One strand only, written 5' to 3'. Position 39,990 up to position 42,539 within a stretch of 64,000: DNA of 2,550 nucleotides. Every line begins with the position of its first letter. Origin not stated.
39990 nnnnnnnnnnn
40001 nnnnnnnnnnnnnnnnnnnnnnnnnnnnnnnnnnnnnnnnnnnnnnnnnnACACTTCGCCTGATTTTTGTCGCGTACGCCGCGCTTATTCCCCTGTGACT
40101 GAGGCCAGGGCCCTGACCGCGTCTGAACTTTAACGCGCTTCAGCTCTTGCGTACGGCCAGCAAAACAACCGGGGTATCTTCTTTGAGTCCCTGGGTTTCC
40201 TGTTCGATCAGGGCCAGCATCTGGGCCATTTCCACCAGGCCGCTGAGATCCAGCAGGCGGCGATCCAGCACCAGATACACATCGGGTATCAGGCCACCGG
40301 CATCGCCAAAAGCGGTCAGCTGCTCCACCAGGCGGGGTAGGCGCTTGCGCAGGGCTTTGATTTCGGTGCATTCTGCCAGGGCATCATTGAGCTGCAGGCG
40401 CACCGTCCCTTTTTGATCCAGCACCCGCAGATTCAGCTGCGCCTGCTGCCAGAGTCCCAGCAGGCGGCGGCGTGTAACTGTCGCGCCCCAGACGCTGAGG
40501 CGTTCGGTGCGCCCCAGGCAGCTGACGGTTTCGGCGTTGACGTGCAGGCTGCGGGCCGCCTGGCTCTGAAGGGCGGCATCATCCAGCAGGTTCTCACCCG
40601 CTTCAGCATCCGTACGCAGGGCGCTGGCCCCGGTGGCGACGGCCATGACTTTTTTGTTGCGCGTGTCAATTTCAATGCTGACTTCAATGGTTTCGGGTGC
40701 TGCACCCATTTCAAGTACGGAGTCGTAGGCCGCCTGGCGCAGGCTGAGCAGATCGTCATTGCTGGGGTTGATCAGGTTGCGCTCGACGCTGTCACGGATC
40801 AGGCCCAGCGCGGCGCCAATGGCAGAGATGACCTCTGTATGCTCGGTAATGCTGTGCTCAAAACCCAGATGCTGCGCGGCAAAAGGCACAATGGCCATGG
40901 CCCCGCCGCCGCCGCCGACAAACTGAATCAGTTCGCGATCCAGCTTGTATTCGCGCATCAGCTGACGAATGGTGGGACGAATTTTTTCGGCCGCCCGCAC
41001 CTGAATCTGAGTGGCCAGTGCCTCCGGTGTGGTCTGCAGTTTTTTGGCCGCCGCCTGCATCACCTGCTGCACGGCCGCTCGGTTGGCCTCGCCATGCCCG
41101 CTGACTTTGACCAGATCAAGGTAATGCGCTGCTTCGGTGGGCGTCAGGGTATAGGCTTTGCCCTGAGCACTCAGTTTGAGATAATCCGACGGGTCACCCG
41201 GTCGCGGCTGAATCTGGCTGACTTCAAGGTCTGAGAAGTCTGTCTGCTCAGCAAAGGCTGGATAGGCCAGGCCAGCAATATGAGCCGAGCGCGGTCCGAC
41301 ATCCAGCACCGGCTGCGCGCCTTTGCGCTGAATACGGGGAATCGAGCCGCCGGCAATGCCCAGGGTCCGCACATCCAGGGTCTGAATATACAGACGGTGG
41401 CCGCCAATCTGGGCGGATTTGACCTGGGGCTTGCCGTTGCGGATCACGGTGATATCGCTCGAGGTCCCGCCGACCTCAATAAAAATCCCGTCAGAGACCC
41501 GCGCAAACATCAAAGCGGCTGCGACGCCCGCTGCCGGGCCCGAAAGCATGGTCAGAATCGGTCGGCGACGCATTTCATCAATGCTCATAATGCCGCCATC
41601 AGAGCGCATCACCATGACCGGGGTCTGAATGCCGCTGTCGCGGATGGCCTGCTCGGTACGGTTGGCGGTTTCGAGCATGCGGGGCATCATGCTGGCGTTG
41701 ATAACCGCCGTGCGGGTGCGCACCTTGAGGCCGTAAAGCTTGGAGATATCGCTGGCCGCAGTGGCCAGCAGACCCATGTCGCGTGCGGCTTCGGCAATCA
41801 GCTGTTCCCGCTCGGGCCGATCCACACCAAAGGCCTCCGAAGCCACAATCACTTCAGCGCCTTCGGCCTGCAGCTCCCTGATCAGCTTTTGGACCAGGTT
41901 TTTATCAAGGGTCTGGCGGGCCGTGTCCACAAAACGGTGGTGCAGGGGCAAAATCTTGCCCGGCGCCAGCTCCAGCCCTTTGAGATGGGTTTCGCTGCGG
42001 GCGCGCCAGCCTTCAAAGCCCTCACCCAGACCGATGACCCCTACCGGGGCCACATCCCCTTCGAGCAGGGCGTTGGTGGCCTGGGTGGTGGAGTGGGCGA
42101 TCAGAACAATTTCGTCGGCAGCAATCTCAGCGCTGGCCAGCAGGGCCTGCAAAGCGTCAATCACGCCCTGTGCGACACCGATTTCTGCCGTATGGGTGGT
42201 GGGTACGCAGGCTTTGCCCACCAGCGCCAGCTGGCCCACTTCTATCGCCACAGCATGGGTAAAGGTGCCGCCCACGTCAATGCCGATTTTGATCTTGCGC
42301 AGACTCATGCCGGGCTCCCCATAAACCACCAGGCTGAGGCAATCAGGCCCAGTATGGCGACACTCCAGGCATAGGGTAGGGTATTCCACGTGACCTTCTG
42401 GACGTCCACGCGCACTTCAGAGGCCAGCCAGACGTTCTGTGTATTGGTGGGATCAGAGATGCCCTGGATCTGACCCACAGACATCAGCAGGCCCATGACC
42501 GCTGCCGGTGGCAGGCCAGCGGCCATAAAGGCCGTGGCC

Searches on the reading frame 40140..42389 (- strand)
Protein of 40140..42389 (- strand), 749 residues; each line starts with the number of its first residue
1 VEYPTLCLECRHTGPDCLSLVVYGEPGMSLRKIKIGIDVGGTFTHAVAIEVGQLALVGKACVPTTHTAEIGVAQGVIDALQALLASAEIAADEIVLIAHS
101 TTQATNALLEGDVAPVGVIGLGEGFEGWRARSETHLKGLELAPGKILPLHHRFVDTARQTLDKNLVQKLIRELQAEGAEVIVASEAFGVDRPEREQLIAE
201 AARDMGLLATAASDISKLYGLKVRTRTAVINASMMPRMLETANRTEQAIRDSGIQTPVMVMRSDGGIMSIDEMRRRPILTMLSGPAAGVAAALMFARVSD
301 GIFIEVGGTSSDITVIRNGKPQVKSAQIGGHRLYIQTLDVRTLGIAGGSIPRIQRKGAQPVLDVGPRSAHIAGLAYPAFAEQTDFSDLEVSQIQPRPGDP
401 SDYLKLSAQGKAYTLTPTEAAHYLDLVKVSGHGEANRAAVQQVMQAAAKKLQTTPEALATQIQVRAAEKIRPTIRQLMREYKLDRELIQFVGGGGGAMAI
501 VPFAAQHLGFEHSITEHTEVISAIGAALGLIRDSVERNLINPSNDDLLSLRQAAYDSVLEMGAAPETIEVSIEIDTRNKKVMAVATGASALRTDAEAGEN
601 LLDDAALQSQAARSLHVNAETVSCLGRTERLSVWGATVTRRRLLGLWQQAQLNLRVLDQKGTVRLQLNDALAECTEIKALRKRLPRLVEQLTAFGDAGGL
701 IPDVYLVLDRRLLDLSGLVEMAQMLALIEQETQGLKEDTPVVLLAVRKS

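Call 46: search_protein_families(library=pfam, proteins=[window:40140-42389:-], max_evalue=0.00001)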
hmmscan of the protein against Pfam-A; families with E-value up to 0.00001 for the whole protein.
window:40140-42389:- (749 aa): 2 families
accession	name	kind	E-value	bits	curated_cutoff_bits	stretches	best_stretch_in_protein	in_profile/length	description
PF01968.24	Hydantoinase_A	-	3e-56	191.2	22.9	1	224-532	1-288/291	Hydantoinase/oxoprolinase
PF05378.19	Hydant_A_N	-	1.8e-22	80.3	25.2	1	34-205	1-175/176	Hydantoinase/oxoprolinase N-terminal region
